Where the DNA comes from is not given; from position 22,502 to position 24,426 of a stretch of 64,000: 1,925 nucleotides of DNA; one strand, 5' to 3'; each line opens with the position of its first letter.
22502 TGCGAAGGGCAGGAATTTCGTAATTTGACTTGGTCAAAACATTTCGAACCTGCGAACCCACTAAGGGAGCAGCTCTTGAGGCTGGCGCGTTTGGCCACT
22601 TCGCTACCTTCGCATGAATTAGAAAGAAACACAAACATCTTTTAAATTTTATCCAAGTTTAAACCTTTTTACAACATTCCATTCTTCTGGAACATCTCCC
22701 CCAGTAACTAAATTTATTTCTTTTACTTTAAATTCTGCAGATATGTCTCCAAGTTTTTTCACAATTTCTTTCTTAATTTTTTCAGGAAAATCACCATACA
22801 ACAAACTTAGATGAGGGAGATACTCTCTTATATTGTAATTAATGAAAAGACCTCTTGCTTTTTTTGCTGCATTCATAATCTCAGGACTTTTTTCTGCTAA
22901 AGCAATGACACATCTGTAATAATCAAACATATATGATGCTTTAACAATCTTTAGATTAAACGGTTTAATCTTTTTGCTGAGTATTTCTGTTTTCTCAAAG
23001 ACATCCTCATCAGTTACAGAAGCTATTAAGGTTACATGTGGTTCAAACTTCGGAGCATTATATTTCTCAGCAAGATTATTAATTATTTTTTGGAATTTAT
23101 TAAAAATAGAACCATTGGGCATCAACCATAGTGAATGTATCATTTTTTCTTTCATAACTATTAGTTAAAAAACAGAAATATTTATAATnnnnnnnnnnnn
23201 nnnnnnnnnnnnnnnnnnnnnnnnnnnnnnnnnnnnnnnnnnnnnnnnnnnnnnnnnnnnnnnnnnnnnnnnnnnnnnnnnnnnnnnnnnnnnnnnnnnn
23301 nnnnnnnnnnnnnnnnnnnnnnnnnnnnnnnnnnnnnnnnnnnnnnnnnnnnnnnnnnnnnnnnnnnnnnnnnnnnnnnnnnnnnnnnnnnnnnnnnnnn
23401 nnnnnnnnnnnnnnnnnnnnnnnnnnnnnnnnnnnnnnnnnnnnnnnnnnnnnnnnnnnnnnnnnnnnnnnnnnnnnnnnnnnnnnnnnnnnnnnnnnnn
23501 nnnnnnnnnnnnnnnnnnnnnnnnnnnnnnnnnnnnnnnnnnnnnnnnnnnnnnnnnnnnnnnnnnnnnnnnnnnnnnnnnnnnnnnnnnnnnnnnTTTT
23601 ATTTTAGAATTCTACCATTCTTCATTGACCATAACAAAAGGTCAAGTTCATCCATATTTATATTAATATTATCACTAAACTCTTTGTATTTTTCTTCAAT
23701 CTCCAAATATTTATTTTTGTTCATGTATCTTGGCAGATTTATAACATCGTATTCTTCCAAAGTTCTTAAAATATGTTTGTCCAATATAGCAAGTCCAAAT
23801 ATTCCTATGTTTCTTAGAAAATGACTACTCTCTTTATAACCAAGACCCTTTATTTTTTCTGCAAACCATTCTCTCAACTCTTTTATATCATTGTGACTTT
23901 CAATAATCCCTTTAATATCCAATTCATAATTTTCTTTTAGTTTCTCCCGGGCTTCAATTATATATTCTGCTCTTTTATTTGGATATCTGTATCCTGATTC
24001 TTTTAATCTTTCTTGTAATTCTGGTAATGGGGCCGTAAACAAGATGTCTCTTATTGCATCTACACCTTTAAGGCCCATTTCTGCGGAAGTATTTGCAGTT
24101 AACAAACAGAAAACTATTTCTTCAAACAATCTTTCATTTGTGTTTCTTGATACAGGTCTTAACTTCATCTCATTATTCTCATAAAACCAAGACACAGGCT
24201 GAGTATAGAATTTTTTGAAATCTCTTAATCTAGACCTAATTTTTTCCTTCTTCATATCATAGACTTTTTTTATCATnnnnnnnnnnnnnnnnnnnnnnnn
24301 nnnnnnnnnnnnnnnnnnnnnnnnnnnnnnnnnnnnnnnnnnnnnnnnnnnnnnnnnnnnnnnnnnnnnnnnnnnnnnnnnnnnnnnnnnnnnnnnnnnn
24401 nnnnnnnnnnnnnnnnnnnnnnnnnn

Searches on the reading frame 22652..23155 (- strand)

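Call 48: search_protein_families(library=pfam, proteins=[window:22652-23155:-], max_evalue=0.001)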
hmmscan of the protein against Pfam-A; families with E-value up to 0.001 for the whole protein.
window:22652-23155:- (168 aa): 3 families
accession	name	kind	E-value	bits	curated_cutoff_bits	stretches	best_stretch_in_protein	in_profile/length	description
PF07823.17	CPDase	-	2.4e-14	53.9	21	1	5-148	1-167/199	Cyclic phosphodiesterase-like protein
PF13563.12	2_5_RNA_ligase2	-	1.1e-05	26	27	1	30-151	17-147/152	2'-5' RNA ligase superfamily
PF02834.22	LigT_PEase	-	0.00012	22.7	23.3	0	22-75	15-76/87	LigT like Phosphoesterase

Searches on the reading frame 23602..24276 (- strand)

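Call 49: search_protein_families(library=pfam, proteins=[window:23602-24276:-], max_evalue=0.001)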
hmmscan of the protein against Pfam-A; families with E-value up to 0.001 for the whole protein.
window:23602-24276:- (225 aa): 1 family
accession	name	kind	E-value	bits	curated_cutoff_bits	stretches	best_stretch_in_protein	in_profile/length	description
PF22175.2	Ogg-HhH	-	7.4e-56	188.9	27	1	44-206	14-173/173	8-oxoguanine DNA glycosylase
